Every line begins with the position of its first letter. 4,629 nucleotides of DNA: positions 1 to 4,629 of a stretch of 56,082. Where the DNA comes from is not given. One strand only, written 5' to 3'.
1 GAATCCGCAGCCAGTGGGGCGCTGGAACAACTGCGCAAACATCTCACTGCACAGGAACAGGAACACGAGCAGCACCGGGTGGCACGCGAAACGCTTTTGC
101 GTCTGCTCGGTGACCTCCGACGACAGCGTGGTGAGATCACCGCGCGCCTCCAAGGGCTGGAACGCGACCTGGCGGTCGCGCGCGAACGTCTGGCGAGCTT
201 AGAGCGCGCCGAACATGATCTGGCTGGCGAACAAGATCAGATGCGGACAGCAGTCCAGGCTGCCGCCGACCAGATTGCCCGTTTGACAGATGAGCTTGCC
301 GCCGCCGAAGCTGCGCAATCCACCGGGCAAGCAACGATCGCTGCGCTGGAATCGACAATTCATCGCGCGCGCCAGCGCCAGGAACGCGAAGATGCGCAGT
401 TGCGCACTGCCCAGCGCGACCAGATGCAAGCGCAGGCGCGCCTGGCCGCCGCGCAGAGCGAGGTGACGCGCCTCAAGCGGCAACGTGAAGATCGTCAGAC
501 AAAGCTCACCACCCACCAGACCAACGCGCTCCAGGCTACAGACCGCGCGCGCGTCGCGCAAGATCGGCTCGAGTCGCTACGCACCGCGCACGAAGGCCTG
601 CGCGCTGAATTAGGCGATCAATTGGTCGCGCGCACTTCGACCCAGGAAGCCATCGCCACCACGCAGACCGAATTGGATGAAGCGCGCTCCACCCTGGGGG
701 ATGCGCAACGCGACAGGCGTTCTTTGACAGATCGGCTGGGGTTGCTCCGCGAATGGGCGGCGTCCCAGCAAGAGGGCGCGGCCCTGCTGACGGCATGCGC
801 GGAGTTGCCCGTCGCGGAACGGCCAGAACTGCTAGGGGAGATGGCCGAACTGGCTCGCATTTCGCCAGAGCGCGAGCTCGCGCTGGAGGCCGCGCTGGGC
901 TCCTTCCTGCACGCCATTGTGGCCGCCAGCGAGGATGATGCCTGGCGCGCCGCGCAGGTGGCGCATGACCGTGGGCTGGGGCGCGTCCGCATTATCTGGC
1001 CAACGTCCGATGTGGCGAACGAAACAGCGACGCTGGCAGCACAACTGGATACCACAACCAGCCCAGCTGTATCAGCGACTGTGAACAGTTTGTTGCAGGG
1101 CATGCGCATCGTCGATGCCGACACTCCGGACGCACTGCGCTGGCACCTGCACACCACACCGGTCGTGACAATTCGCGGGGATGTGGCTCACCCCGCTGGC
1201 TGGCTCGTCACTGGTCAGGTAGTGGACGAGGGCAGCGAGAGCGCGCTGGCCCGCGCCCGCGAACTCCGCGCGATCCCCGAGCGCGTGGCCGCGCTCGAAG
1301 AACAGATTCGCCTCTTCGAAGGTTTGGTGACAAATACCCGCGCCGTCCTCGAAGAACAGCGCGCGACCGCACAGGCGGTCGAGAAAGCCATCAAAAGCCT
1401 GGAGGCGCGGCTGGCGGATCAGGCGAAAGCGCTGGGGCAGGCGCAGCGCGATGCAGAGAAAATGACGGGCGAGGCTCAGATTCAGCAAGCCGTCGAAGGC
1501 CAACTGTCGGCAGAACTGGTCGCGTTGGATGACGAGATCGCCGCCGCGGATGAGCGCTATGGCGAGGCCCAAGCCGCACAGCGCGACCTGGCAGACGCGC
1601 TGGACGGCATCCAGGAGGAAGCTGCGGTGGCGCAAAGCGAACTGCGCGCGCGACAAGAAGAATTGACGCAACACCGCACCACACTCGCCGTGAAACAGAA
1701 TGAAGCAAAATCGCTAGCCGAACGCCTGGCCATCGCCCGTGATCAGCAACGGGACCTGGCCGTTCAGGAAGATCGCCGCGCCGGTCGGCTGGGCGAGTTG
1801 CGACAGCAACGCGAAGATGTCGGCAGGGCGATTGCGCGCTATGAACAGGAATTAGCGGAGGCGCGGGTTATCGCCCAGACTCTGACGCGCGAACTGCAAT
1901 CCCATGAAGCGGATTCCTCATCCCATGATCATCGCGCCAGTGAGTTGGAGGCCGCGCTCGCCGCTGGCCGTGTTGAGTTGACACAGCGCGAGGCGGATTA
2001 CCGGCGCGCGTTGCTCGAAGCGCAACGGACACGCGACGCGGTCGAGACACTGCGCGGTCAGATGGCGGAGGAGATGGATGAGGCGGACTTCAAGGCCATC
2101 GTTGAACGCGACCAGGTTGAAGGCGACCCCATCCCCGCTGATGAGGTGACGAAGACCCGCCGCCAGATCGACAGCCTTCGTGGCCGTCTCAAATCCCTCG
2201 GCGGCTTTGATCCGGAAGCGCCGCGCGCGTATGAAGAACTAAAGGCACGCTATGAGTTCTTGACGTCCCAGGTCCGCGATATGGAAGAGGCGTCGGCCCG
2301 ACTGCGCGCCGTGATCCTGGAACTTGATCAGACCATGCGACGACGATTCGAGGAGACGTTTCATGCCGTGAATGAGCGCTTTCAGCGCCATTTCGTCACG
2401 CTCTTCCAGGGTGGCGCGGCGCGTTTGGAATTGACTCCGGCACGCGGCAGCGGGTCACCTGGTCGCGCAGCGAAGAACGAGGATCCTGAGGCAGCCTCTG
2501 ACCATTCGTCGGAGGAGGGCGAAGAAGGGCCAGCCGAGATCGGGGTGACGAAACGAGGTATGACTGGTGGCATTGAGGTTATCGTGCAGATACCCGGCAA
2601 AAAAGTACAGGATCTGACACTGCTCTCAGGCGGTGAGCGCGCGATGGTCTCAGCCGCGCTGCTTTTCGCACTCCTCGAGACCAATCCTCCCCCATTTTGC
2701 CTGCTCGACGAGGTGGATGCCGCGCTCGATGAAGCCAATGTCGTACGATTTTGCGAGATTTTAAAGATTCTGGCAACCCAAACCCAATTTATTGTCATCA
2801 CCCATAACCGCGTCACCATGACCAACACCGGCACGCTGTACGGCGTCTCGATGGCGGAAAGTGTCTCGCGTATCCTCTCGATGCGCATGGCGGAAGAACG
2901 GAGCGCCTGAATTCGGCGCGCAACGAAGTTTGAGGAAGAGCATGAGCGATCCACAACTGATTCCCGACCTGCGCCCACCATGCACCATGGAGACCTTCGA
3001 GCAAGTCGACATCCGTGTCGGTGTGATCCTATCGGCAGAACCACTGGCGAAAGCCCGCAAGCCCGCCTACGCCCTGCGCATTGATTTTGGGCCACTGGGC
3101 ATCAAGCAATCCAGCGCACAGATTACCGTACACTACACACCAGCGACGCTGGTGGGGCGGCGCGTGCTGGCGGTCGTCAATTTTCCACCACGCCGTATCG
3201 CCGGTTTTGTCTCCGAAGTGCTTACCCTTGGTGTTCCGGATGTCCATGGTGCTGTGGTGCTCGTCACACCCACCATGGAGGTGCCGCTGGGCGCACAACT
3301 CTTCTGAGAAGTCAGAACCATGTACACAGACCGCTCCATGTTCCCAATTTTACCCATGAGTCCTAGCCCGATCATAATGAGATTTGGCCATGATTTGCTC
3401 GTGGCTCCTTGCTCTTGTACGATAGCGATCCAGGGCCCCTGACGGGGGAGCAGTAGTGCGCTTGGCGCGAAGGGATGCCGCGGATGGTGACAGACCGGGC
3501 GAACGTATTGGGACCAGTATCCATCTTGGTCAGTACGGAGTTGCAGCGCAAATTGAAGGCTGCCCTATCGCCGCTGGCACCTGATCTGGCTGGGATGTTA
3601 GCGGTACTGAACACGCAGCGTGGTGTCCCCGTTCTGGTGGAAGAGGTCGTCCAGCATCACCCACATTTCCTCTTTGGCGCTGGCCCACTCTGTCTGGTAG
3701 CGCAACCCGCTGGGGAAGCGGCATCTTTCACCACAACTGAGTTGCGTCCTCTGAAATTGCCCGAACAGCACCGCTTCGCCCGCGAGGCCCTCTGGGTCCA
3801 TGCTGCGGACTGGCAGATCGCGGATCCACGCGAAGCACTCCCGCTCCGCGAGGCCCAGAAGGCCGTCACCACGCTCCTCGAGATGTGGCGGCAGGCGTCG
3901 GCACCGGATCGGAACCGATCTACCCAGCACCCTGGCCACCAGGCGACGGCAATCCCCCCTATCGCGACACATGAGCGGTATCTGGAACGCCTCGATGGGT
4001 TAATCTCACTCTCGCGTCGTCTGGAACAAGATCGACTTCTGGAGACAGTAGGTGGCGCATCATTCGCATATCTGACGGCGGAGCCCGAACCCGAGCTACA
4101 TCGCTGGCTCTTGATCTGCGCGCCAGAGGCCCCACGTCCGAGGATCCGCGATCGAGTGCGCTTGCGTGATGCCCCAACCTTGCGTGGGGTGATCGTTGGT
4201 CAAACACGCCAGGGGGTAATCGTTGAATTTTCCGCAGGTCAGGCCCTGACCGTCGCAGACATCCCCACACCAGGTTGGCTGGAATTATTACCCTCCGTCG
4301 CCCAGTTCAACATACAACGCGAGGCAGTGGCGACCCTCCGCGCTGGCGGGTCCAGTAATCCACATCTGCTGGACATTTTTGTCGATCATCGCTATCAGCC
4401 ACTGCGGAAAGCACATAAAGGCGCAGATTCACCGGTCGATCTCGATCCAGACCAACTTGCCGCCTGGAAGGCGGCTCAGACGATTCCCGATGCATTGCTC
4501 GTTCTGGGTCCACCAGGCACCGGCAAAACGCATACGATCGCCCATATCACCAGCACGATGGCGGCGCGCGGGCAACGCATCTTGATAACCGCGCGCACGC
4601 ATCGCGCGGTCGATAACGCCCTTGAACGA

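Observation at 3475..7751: Upf1/DNA2-like SF1B helicase with novel N-terminal domain, translationally coupled to an unknown wHTH/Pro-rich protein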

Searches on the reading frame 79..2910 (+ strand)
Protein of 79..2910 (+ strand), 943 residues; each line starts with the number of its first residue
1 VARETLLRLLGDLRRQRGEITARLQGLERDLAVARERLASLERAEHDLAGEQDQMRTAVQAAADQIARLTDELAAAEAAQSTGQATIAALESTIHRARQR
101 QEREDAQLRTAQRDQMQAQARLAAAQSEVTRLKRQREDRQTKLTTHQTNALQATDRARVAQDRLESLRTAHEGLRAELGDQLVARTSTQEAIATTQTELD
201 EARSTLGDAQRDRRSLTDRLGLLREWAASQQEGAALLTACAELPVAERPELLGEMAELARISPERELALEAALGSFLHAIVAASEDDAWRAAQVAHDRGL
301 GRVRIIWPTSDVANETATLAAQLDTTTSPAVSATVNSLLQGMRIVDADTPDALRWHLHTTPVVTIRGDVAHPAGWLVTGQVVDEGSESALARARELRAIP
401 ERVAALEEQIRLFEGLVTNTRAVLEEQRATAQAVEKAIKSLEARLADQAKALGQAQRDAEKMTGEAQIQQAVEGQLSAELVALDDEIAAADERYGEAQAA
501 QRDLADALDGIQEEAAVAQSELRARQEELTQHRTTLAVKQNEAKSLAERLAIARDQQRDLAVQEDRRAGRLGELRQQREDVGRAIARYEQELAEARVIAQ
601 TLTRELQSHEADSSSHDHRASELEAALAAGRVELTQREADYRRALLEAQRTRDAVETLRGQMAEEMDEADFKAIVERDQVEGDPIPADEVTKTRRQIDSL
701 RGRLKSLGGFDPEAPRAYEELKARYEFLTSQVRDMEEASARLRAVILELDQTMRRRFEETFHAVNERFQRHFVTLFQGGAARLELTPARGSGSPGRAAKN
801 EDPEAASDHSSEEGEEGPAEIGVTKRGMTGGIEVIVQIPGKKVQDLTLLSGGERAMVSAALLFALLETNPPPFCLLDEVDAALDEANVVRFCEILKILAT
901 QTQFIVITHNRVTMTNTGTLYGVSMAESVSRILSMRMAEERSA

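Call 9: search_protein_families(library=pfam, proteins=[window:79-2910:+], max_evalue=0.01)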
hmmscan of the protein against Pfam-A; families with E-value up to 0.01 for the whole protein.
window:79-2910:+ (943 aa): 5 families
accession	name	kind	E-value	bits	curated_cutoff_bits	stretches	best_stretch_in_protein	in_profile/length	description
PF02463.25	SMC_N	-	1.8e-26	93.4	40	1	94-927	65-215/220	RecF/RecN/SMC N terminal domain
PF06470.18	SMC_hinge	-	4.2e-09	37.3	22.5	1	250-346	3-107/116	SMC proteins Flexible Hinge Domain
PF13304.12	AAA_21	-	3.6e-06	27.7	27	1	810-910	220-299/304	AAA domain, putative AbiEii toxin, Type IV TA system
PF25450.1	Rab11-FIP3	-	0.00016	22.4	31.9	1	400-509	13-120/125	Rab11-FIP3-like domain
PF00038.26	Filament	-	0.0051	16.9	40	0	401-645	18-272/313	Intermediate filament protein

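Call 10: search_protein_families(library=ncbifam, proteins=[window:79-2910:+], max_evalue=0.01)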
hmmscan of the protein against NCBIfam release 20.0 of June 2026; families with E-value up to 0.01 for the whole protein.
window:79-2910:+ (943 aa): 17 families
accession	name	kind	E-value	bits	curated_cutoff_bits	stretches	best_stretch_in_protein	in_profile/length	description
TIGR02168.1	SMC_prok_B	equivalog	3.1e-128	429.3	567.35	1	14-937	287-1181/1181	chromosome segregation protein SMC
TIGR02169.1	SMC_prok_A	equivalog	1.6e-62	211.6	729.4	3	828-935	1055-1163/1165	chromosome segregation protein SMC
NF045487.1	ASRP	equivalog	5e-12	45.2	300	1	636-908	369-589/593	archaea-specific SMC-related protein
NF002572.0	PRK02224.1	equivalog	1.3e-06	27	1087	1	7-233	205-427/888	DNA double-strand break repair ATPase Rad50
TIGR04523.1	Mplasa_alph_rch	subfamily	1.3e-05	23.3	270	0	26-177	149-303/745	helix-rich protein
NF007601.2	PRK10247.1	equivalog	7.2e-05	22.4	292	1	845-914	128-195/204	iron efflux ABC transporter ATP-binding subunit FetA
TIGR03375.1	type_I_sec_LssB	subfamily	0.00024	19.5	693.1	1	848-912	603-663/696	type I secretion system permease/ATPase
NF041034.1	Rad50_Sulf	equivalog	0.00035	18.6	1000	0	46-177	489-616/872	DNA double-strand break repair ATPase Rad50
NF003422.0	PRK04863.1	equivalog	0.00092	16.9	699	0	389-708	343-668/1486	chromosome partition protein MukB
TIGR03608.1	L_ocin_972_ABC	subfamily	0.001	18.5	254.85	1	838-913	124-196/206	putative bacteriocin export ABC transporter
NF041035.1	Rad50_Halo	equivalog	0.0011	17.4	1000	1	8-229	206-423/883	DNA double-strand break repair ATPase Rad50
TIGR01166.1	cbiO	subfamily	0.0012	18.4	211.8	1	836-910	115-185/190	cobalt ABC transporter, ATP-binding protein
TIGR04406.1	LPS_export_lptB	equivalog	0.0021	17.4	240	1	846-913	133-196/239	LPS export ABC transporter ATP-binding protein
TIGR01978.1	sufC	equivalog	0.003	17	212.8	1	850-911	146-204/243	Fe-S cluster assembly ATPase SufC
NF033930.1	pneumo_PspA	exception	0.0054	15.5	850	0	423-666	152-371/659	pneumococcal surface protein A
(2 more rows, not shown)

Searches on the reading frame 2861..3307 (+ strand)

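Call 9: search_protein_families(library=pfam, proteins=[window:2861-3307:+], max_evalue=0.01)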
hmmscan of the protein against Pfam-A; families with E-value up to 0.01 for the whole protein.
window:2861-3307:+ (148 aa): 1 family
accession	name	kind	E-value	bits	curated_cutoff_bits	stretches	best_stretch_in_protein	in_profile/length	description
PF01588.26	tRNA_bind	-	2.6e-13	50.3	27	1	51-145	1-95/96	Putative tRNA binding domain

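Call 10: search_protein_families(library=ncbifam, proteins=[window:2861-3307:+], max_evalue=0.01)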
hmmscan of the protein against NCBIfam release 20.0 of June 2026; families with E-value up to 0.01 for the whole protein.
window:2861-3307:+ (148 aa): 9 families
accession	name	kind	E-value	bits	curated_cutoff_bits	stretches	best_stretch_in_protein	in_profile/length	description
NF007495.0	PRK10089.1-4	equivalog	1.3e-45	154.6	117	1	42-148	6-113/113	tRNA-binding protein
TIGR02222.1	chap_CsaA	subfamily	2.8e-42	143.1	119.65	1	44-147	2-106/107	export-related chaperone CsaA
NF007494.0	PRK10089.1-3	equivalog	4e-41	139.5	109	1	42-147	5-111/112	tRNA-binding protein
NF007496.0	PRK10089.1-5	equivalog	1e-37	128.7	171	1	42-146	3-107/109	chaperone CsaA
NF007493.0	PRK10089.1-2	equivalog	1.1e-33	115.7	160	1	42-147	5-111/112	tRNA-binding protein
TIGR00399.1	metG_C_term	equivalog_domain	6.8e-16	58.3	116.65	1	39-146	32-137/139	methionine--tRNA ligase subunit beta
NF001100.0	PRK00133.1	equivalog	3.2e-14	52.4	587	1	37-146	567-674/676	methionine--tRNA ligase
NF008900.0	PRK12267.1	equivalog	6.2e-14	51.4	598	1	40-146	542-646/648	methionine--tRNA ligase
NF007492.0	PRK10089.1-1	equivalog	2.8e-07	30.4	150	1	44-146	7-108/110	tRNA-binding protein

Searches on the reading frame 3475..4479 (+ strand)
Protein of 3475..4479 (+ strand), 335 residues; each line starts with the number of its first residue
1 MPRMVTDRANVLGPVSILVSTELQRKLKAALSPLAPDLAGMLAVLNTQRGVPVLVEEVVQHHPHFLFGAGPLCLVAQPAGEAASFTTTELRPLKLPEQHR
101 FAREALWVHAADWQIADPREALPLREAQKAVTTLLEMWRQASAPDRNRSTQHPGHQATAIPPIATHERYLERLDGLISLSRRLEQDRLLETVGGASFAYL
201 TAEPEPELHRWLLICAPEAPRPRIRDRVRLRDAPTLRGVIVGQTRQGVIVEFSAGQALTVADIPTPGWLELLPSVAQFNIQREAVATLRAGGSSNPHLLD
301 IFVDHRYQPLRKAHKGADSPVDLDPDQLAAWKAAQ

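Call 19: find_homologous_proteins(query=window:3475-4479:+)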
Query window:3475-4479:+: 8000 candidates shared short words with the query, none scored E <= 0.001.

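Call 93: search_solved_structures(query=A5, max_evalue=1)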
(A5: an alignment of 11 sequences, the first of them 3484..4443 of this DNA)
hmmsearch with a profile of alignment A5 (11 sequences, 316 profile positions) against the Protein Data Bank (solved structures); distinct sequences matched with E-value up to 1: 0.
